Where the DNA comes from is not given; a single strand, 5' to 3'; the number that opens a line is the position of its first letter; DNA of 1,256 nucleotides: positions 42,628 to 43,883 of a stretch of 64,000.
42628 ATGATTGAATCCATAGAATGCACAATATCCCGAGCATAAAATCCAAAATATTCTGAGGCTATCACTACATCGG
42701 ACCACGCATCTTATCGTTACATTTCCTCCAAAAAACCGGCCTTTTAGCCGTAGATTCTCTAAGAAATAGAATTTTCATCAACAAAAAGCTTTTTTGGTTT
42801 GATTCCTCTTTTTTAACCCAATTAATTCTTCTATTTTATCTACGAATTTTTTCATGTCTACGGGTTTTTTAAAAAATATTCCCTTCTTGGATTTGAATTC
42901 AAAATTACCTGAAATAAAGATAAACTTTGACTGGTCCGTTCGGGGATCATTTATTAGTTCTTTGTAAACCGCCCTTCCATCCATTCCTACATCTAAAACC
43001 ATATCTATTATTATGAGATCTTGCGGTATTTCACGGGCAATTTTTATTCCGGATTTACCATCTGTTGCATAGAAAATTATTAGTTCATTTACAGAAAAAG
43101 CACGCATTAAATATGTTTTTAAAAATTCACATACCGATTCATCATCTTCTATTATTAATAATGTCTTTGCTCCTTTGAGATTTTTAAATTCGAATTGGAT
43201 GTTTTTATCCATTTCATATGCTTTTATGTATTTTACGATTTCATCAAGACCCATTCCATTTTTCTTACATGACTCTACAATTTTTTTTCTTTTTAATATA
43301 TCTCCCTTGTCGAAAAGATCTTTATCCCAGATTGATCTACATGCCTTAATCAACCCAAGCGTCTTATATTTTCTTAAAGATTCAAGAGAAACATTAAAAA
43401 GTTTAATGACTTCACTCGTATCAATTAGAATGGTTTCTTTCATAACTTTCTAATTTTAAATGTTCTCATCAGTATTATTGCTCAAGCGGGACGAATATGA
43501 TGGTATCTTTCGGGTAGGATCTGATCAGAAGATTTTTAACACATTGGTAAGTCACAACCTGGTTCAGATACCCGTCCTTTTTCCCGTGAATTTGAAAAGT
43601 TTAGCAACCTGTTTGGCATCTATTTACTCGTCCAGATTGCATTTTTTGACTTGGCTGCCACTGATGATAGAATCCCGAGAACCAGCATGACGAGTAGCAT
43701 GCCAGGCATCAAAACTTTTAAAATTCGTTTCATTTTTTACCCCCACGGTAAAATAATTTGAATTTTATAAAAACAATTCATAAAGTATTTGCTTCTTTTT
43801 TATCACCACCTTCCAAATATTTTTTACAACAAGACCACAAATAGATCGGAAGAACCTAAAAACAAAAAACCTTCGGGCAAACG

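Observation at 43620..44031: Complete c-di-GMP-I riboswitch unit (promoter, aptamer, terminator) upstream of a mini-ORF and a MerR-receiver hybrid regulator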

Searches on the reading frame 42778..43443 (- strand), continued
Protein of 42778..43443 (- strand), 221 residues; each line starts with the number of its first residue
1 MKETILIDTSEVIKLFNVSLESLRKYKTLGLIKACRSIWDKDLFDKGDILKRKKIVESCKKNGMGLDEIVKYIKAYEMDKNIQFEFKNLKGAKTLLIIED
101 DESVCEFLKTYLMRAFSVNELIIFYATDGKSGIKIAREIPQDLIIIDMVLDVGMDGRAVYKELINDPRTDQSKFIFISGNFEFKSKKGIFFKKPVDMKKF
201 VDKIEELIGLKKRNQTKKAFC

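Call 29: search_solved_structures(query=A1, max_evalue=1, show_alignments=2)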
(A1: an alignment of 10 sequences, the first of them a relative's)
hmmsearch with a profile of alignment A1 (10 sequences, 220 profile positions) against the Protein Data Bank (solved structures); distinct sequences matched with E-value up to 1: 133 (the best 60 are shown).
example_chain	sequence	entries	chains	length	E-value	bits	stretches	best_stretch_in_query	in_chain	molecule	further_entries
3cnb_A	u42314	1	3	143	1.4e-08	37.7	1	90-215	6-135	DNA-binding response regulator, merR family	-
1mvo_A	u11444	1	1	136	5.4e-08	35.8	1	92-166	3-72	PhoP response regulator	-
3f6p_A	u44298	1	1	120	6.7e-08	35.5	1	93-165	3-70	Transcriptional regulatory protein yycF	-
2zwm_A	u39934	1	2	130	8e-08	35.3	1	93-165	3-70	Transcriptional regulatory protein yycF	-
1m5t_A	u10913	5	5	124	1.5e-07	34.3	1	92-209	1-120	cell division response regulator DivK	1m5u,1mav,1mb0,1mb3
5hm6_A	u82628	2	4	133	7.5e-07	32.1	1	87-164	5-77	BfmR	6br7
5e3j_A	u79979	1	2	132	9.2e-07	31.8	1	88-164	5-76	Response regulator RstA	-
6vbf_A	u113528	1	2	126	1.1e-06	31.6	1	89-164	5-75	Two-component regulatory system response regulator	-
3nnn_A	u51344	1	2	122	1.4e-06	31.2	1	94-210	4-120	DNA BINDING RESPONSE REGULATOR D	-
6ifh_A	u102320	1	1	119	1.9e-06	30.8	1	93-207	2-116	Sporulation initiation phosphotransferase F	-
1kgs_A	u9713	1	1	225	2.4e-06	30.4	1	94-215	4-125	DNA BINDING RESPONSE REGULATOR D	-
5xjp_A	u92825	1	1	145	3.3e-06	30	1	84-170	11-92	AdeR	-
9dvt_R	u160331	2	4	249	3.5e-06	29.9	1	94-209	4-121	DNA-binding dual master transcriptional regulator RpaA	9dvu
12aw_A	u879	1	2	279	3.9e-06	29.7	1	92-178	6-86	HYBRID TWO-COMPONENT SYSTEM PROTEIN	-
7od9_B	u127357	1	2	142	4.9e-06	29.4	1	88-165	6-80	Response regulator receiver protein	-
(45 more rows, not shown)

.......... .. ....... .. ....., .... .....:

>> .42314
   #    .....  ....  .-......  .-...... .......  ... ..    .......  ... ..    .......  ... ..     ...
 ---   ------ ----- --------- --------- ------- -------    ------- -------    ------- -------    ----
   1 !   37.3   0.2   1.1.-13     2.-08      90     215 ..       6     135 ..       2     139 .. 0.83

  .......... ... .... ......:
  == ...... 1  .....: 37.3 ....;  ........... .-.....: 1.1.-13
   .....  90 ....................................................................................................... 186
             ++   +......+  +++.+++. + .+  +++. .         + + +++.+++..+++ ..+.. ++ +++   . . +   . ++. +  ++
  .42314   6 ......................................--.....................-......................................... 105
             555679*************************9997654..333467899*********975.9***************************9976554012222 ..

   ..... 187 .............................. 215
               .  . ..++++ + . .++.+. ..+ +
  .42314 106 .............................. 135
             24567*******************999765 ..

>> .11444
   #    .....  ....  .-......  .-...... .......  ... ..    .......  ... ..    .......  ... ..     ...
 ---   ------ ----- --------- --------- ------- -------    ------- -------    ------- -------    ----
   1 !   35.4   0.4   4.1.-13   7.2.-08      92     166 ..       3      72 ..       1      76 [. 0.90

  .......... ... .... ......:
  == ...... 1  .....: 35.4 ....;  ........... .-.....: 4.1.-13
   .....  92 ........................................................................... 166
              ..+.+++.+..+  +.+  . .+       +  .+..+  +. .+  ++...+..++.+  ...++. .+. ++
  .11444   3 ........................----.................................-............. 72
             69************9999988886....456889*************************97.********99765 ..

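Call 37: predict_structure(alignment_id=A2)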
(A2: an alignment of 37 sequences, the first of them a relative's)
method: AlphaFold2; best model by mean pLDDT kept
length: 221 residues; sequences in the alignment: 37
mean_pLDDT: 81.6   pTM: 0.58
mean pLDDT of the five models: 81.6, 81.2, 72.3, 71.1, 64.7
residues with pLDDT >= 90: 81; 70-90: 105; 50-70: 17; < 50: 18
segments of 3 or more residues with pLDDT < 50: 80-88, 214-221
pLDDT, mean of each block of 10 residues (from residue 1): 81 94 92 88 91 85 82 72 44 88 88 77 90 89 90 84 87 86 74 89 87 42 32
secondary structure, 60 per line:
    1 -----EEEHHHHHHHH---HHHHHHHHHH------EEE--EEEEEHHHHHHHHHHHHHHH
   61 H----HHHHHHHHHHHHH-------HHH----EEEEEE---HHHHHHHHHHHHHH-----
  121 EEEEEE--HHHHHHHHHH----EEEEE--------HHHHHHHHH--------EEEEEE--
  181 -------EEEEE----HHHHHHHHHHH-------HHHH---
elements in order: E6-8 H9-16 H20-29 E36-38 E41-45 H46-61 H66-78 E93-98 H102-115 E121-126 H129-138 E143-147 H156-164 E173-178 E188-192 H197-207 H215-218
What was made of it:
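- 42778..43443 (-): 221-aa regulator: MerR-fold winged HTH (about residues 6-78), flexible linker (80-88), receiver domain (93-210). The AF2 model has pLDDT 81.6 (call 37).
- On Response regulator receiver domain (Pfam PF00072): They lie at the ends of the predicted strands 93-98, 143-147, 173-178 and 188-192 (call 37).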

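Call 45: fold_search(model_id=the predicted structure, library=pdb)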
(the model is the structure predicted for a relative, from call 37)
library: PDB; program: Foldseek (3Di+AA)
matches with E <= 10: 1632; with E <= 0.001: 367
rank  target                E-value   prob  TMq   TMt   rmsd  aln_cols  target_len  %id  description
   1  9ckx_A                4.8e-09  1.00  0.47  0.47  11.6       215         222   19  Crystal structure of Dsk2 Sti1 domain bound to a transmembrane domain (released 2025-03-12)
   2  9dvt_R                6.2e-08  1.00  0.48  0.46   1.9       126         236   21  Cryo-EM structure of RpaA bound to PkaiBC DNA and the CTD of the alpha subunit of RNAP from the cyanobacterium Synecho (released 2025-10-15)
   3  2i6f_A                8.6e-08  1.00  0.46  0.79   2.2       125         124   26  Receiver domain from Myxococcus xanthus social motility protein FrzS (released 2007-03-13)
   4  7cci_A                9.1e-08  1.00  0.47  0.75   7.2       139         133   19  Acinetobacter baumannii response regulator AdeR with disordered N terminus (released 2021-06-23)
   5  2nt3                  1.1e-07  1.00  0.46  0.80   2.3       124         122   25  Receiver domain from Myxococcus xanthus social motility protein FrzS (Y102A Mutant) (released 2007-03-13)
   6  3cnb_C                1.5e-07  1.00  0.47  0.81   2.1       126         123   21  Crystal structure of signal receiver domain of DNA binding response regulator protein (merR) from Colwellia psychreryt (released 2008-04-08)
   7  9dvt_S                2.0e-07  1.00  0.49  0.46   1.9       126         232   21  Cryo-EM structure of RpaA bound to PkaiBC DNA and the CTD of the alpha subunit of RNAP from the cyanobacterium Synecho (released 2025-10-15)
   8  8oyp_A                2.5e-07  1.00  0.46  0.22   2.3       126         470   25  Crystal structure of Ubiquitin specific protease 11 (USP11) in complex with a substrate mimetic (released 2023-10-18)
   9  2gkg                  2.7e-07  1.00  0.46  0.80   2.2       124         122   26  Receiver domain from Myxococcus xanthus social motility protein FrzS (released 2007-03-13)
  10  6swb_B                2.7e-07  1.00  0.42  0.67   4.1       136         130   20  The REC domain of AraT, a response regulator from Geobacillus stearothermophilus (released 2020-10-14)
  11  2nt4                  3.3e-07  1.00  0.46  0.77   2.2       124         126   25  Receiver domain from Myxococcus xanthus social motility protein FrzS (H92F mutant) (released 2007-03-13)
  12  8oyp_B                3.3e-07  1.00  0.44  0.22   3.1       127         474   26  Crystal structure of Ubiquitin specific protease 11 (USP11) in complex with a substrate mimetic (released 2023-10-18)
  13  3cnb_A                3.7e-07  1.00  0.46  0.79   2.9       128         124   23  Crystal structure of signal receiver domain of DNA binding response regulator protein (merR) from Colwellia psychreryt (released 2008-04-08)
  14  1mvo                  3.7e-07  1.00  0.44  0.78   2.8       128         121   21  Crystal structure of the PhoP receiver domain from Bacillus subtilis (released 2002-10-16)
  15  1mb0                  4.0e-07  1.00  0.43  0.86   3.3       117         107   27  CRYSTAL STRUCTURE OF THE RESPONSE REGULATOR DIVK AT PH 8.0 IN COMPLEX WITH MN2+ (released 2002-12-04)
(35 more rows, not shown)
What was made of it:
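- On Response regulator receiver domain (Pfam PF00072): Foldseek hits to receiver domains have TM about 0.8 on the target (call 45).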

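Call 76: find_encoding_contigs(protein=P0105, flank=3000, max_places=4)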
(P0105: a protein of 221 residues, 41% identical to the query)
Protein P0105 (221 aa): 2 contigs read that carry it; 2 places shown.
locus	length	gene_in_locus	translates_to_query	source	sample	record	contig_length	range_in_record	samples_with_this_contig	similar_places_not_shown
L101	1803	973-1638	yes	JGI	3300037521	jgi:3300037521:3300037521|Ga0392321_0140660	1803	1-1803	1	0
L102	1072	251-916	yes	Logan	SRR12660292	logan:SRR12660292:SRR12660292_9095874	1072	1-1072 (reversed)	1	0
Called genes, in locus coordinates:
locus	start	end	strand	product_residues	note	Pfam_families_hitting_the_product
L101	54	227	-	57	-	-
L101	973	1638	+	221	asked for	PF00072:Response_reg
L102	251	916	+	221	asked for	PF00072:Response_reg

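Call 77: find_encoding_contigs(protein=P0082, flank=5000, max_places=8)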
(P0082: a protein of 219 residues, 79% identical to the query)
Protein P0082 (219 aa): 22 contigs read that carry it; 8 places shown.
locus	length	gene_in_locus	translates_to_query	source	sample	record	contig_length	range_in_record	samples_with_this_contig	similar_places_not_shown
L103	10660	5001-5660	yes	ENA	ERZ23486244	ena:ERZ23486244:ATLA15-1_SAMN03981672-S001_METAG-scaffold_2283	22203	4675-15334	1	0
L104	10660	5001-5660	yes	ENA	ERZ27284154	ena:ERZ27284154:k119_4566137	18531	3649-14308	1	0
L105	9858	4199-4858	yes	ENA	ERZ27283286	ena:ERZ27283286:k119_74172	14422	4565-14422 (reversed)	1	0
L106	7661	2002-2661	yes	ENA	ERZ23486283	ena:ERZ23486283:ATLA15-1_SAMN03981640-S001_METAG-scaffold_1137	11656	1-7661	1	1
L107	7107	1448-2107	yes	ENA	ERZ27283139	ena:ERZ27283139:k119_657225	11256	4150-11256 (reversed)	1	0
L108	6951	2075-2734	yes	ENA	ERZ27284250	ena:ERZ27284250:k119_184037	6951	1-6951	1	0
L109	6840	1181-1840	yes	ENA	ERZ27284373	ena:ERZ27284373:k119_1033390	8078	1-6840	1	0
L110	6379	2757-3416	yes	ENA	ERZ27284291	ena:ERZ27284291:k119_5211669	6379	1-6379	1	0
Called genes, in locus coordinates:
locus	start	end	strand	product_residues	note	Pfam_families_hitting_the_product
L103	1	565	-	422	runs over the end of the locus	PF04191:PEMT (weak), PF04140:ICMT (weak)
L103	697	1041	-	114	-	PF07883:Cupin_2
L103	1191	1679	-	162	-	PF04471:Mrr_cat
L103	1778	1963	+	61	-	-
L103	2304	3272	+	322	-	-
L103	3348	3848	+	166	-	PF09537:DUF2383 (faint), PF02915:Rubrerythrin, PF07870:DUF1657 (faint)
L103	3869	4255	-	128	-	PF00583:Acetyltransf_1, PF13527:Acetyltransf_9 (weak), PF13673:Acetyltransf_10 (faint), PF13508:Acetyltransf_7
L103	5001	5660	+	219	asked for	PF00072:Response_reg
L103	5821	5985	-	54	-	-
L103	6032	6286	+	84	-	PF20332:DUF6627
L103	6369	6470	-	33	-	-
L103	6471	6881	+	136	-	-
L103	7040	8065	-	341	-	PF00892:EamA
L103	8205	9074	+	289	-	PF00165:HTH_AraC (weak), PF12833:HTH_18, PF02870:Methyltransf_1N (faint), PF01035:DNA_binding_1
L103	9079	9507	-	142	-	PF00583:Acetyltransf_1, PF13673:Acetyltransf_10, PF13508:Acetyltransf_7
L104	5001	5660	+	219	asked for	PF00072:Response_reg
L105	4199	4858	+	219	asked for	PF00072:Response_reg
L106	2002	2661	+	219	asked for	PF00072:Response_reg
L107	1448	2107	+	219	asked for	PF00072:Response_reg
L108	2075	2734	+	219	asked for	PF00072:Response_reg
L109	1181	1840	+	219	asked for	PF00072:Response_reg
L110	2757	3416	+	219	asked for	PF00072:Response_reg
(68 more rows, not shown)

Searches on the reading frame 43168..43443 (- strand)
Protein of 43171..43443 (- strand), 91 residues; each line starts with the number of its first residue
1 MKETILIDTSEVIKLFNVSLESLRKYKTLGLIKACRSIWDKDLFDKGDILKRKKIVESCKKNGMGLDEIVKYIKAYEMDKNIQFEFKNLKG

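Call 28: search_protein_families(library=pfam, proteins=[window:43171-43443:-], max_evalue=10)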
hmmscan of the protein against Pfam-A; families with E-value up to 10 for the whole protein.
seq(91 aa): 3 families
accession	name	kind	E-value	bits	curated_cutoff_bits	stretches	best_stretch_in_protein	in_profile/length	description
PF00376.29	MerR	-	0.0059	16.8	28.2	1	9-34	2-27/38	MerR family regulatory protein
PF13411.12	MerR_1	-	0.049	14.2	21.6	1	10-75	4-68/69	MerR HTH family regulatory protein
PF18222.6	PilN_bio_d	-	0.19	12.5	25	1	48-89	40-83/102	PilN biogenesis protein dimerization domain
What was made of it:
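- On MerR family of transcription regulators: MerR_1 scores 14.2 against 21.6 (call 28).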

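Call 48: search_solved_structures(query=A3, max_evalue=1, show_alignments=2)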
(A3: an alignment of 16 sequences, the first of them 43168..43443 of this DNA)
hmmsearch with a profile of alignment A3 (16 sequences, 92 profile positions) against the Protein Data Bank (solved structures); distinct sequences matched with E-value up to 1: 23.
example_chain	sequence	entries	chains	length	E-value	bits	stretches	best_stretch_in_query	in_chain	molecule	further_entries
7tea_B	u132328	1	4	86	0.0012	22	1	9-73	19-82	Glutamine synthetase repressor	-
3hh0_A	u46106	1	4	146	0.0027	20.9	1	11-86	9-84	Transcriptional regulator, MerR family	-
4ua1_A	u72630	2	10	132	0.014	18.6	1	16-89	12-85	Regulatory protein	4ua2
7ckq_G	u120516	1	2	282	0.027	17.7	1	8-79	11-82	Multidrug-efflux transporter 1 regulator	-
1exi_A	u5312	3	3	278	0.027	17.7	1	8-79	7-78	MULTIDRUG-EFFLUX TRANSPORTER REGULATOR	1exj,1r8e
3q5p_A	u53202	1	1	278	0.027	17.7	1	8-79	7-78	Multidrug-efflux transporter 1 regulator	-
3iao_A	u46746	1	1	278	0.027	17.7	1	8-79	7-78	Multidrug-efflux transporter 1 regulator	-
3d6y_A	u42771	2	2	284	0.028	17.6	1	8-79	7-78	Multidrug-efflux transporter 1 regulator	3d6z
3q1m_A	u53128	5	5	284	0.028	17.6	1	8-79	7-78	Multidrug-efflux transporter 1 regulator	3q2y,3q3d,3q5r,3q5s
3d71_A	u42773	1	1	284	0.028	17.6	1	8-79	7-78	Multidrug-efflux transporter 1 regulator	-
3d70_A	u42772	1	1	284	0.028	17.6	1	8-79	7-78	BMR promoter DNA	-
5cwb_A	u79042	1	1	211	0.042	17.1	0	53-79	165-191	Designed helical repeat protein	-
4r4e_B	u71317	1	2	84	0.062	16.5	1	11-58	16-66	HTH-type transcriptional regulator GlnR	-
5crl_A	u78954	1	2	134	0.1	15.8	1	17-75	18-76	Mercuric resistance operon regulatory protein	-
7tec_A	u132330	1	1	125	0.11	15.8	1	10-79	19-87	HTH-type transcriptional regulator GlnR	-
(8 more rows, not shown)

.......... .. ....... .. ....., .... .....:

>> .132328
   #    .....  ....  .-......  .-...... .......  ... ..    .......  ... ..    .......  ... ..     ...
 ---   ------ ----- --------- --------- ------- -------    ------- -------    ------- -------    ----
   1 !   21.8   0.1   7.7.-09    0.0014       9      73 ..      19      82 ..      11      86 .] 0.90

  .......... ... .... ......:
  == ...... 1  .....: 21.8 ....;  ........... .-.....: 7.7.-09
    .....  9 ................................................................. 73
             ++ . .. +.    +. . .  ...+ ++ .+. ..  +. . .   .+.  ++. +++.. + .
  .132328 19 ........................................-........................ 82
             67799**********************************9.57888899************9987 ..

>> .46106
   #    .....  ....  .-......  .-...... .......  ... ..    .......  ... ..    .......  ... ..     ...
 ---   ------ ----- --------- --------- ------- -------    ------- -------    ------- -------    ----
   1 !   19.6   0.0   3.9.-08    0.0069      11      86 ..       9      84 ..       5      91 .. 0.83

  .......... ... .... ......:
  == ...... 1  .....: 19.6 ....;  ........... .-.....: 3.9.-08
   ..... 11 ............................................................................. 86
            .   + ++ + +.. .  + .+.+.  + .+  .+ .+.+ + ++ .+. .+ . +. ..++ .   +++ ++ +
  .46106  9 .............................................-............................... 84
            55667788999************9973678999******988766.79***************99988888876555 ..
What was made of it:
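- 42778..43443 (-): PDB profile hits are GlnR, MerR and BmrR at E 1e-3 to 0.03 (call 48).
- On MerR family of transcription regulators: PDB profile hits are almost all MerR-family at E 1e-3 to 0.3 (call 48).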

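Call 56: predict_structure(alignment_id=A3)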
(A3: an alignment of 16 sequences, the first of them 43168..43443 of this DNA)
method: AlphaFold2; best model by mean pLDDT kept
length: 92 residues; sequences in the alignment: 16
mean_pLDDT: 78.6   pTM: 0.62
mean pLDDT of the five models: 78.6, 77.7, 76.2, 75.4, 73.7
residues with pLDDT >= 90: 3; 70-90: 72; 50-70: 6; < 50: 11
segments of 3 or more residues with pLDDT < 50: 82-92
pLDDT, mean of each block of 10 residues (from residue 1): 79 88 86 80 87 86 85 77 47 37
secondary structure, 60 per line:
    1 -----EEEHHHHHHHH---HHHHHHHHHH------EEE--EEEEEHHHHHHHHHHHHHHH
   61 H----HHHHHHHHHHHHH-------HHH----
elements in order: E6-8 H9-16 H20-29 E36-38 E41-45 H46-61 H66-78
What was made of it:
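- On MerR family of transcription regulators: The model has helices 46-61 and 66-78, then a low-confidence linker at 80-88, then the receiver (calls 37, 56).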

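Call 60: fold_search(model_id=the predicted structure, library=pdb)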
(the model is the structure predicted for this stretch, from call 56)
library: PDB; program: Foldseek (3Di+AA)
matches with E <= 10: 283; with E <= 0.001: 0
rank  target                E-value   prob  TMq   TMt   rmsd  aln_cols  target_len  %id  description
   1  5d90_C                3.0e-03  1.00  0.67  0.50   3.4        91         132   21  Crystal structure of HiNmlR, a MerR family regulator lacking the sensor domain, bound to promoter DNA (released 2016-06-29)
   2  3ucs_A                4.1e-03  1.00  0.62  0.58   6.1        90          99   19  Crystal structure of the complex between CBPA J-domain and CBPM (released 2013-07-03)
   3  5d90_A                6.5e-03  1.00  0.67  0.52   3.3        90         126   21  Crystal structure of HiNmlR, a MerR family regulator lacking the sensor domain, bound to promoter DNA (released 2016-06-29)
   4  3hh0_A                7.4e-03  1.00  0.65  0.46   1.6        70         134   27  Crystal structure of a transcriptional regulator, MerR family from Bacillus cereus (released 2009-05-26)
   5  1r8d_B                7.4e-03  1.00  0.67  0.59   4.3        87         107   20  Crystal Structure of MtaN Bound to DNA (released 2004-08-17)
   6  2zhh                  8.4e-03  1.00  0.65  0.51   1.9        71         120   24  Crystal structure of SoxR (released 2008-03-25)
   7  4r4e_A                8.4e-03  1.00  0.57  0.62   2.7        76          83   24  Structure of GlnR-DNA complex (released 2015-03-04)
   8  1r8d_A                1.0e-02  1.00  0.64  0.56   3.6        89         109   19  Crystal Structure of MtaN Bound to DNA (released 2004-08-17)
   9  3ucs_B                1.2e-02  1.00  0.63  0.59   6.4        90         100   19  Crystal structure of the complex between CBPA J-domain and CBPM (released 2013-07-03)
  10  5d90_B                1.2e-02  1.00  0.65  0.50   2.3        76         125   20  Crystal structure of HiNmlR, a MerR family regulator lacking the sensor domain, bound to promoter DNA (released 2016-06-29)
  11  3d71_A                1.3e-02  1.00  0.60  0.22   7.7        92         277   25  Crystal structure of E253Q BMRR bound to 22 base pair promoter site (released 2008-08-26)
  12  3gpv_B                1.5e-02  1.00  0.65  0.54   3.6        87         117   22  Crystal structure of a transcriptional regulator, MerR family from Bacillus thuringiensis (released 2009-04-14)
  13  3hh0_C                1.6e-02  1.00  0.63  0.47   3.3        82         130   24  Crystal structure of a transcriptional regulator, MerR family from Bacillus cereus (released 2009-05-26)
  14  3iao                  2.0e-02  1.00  0.60  0.23   2.4        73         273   26  Conformational plasticity of the coiled coil domain of BmrR is required for bmr promoter binding-the unliganded structur (released 2010-04-14)
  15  4wls_A                2.0e-02  1.00  0.64  0.54   3.9        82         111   17  Crystal structure of the metal-free (repressor) form of E. Coli CUER, a copper efflux regulator, bound to COPA promote (released 2015-09-02)
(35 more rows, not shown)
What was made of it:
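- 42778..43443 (-): In the N-terminal model, nearly all of the top 50 Foldseek hits are MerR-family DNA-binding domains, TM 0.54-0.72 (call 60).
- On MerR family of transcription regulators: In the AF2 model of residues 1-92 (pLDDT 78.6, call 56), nearly all of the top 50 Foldseek PDB hits are MerR-family DNA-binding domains (NmlR, MtaN, SoxR, GlnR, BmrR, CueR, CadR), with probability 0.98-1.00 and TM 0.54-0.72 on the query (call 60).
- Tried and rejected: A separate model of residues 1-92 was needed to see the MerR fold (calls 56, 60).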

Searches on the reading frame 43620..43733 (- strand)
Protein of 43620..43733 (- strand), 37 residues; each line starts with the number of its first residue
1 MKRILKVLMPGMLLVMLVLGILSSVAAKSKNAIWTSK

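Call 6: search_protein_families(library=pfam, proteins=[window:43620-43733:-], max_evalue=0.01)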
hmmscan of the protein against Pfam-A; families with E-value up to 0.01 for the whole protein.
window:43620-43733:- (37 aa): 0 families
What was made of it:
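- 43620..43733 (-): 37-codon ORF: present, but not supported as a gene. There is no Pfam hit (call 6).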
